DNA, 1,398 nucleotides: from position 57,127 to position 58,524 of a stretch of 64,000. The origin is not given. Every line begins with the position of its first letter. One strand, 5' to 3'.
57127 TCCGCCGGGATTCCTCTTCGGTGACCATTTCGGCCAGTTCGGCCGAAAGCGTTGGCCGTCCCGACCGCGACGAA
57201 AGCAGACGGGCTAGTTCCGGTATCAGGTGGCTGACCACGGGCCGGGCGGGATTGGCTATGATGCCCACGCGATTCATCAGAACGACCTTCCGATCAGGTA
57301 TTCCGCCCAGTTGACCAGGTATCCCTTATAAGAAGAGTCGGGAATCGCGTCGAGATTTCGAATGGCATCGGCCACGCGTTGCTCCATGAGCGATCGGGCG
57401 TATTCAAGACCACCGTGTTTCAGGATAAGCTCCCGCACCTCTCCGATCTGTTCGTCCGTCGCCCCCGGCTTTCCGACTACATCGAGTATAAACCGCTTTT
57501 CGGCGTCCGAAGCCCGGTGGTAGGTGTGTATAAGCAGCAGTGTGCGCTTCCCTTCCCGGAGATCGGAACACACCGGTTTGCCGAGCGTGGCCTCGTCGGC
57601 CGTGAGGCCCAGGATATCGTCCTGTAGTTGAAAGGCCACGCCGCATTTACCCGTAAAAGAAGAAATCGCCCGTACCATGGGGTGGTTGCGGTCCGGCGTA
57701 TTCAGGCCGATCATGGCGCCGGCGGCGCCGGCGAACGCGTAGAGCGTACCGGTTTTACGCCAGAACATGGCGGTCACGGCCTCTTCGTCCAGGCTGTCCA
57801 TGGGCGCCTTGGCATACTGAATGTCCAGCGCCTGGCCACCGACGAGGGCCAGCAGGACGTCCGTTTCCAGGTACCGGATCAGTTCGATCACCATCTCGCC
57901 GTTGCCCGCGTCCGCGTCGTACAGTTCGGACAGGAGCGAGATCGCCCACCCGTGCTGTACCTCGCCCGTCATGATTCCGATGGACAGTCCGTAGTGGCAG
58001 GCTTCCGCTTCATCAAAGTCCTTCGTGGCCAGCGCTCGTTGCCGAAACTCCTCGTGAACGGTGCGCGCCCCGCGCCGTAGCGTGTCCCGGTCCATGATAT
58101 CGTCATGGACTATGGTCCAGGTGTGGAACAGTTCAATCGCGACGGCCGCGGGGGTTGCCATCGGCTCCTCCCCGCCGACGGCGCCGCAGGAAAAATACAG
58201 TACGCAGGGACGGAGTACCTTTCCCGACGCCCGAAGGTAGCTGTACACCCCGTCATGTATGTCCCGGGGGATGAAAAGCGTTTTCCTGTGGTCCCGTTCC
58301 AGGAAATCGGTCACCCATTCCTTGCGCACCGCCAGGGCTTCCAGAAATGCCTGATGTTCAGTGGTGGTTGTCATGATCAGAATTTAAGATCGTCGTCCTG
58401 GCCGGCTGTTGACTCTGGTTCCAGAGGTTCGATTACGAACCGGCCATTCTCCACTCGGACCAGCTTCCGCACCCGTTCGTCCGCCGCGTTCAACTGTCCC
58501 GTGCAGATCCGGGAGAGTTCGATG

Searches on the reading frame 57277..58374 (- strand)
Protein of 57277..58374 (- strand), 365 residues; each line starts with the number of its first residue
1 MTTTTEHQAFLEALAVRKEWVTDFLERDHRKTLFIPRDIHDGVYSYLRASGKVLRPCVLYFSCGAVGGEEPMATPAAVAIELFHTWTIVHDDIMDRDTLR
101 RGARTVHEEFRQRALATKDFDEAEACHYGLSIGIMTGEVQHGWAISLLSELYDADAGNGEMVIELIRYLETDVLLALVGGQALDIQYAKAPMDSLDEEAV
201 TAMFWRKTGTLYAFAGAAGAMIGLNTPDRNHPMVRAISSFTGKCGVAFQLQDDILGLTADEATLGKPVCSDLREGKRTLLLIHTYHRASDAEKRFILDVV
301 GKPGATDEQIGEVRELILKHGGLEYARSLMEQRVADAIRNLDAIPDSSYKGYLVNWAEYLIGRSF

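Call 27: find_encoding_contigs(protein=window:57277-58374:-, flank=10000, max_places=1)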
Protein window:57277-58374:- (365 aa): 10 contigs read that carry it; 1 place shown.
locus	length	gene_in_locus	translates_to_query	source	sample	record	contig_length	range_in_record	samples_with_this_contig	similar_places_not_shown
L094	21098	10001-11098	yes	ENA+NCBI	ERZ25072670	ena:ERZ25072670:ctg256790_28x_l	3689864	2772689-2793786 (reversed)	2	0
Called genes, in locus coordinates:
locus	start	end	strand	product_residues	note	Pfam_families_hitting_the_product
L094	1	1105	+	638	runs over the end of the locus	PF02824:TGS, PF07973:tRNA_SAD, PF00587:tRNA-synt_2b, PF03129:HGTP_anticodon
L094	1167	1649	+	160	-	PF05198:IF3_N, PF00707:IF3_C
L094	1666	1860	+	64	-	PF01632:Ribosomal_L35p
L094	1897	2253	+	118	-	PF00453:Ribosomal_L20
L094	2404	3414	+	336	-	PF02912:Phe_tRNA-synt_N, PF01409:tRNA-synt_2d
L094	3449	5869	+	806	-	PF01588:tRNA_bind, PF03483:B3_4, PF03484:B5, PF17759:tRNA_synthFbeta, PF03147:FDX-ACB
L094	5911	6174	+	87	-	-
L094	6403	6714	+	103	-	PF05164:ZapA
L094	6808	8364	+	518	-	PF12072:RNase_Y_N, PF00013:KH_1 (weak), PF01966:HD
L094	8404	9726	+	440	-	PF13742:tRNA_anti_2, PF01336:tRNA_anti-codon, PF02601:Exonuc_VII_L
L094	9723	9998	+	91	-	PF02609:Exonuc_VII_S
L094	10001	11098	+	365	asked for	PF00348:polyprenyl_synt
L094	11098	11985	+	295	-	PF01513:NAD_kinase, PF20143:NAD_kinase_C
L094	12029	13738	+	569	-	PF02463:SMC_N, PF13476:AAA_23, PF13304:AAA_21 (faint)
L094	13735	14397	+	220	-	PF01066:CDP-OH_P_transf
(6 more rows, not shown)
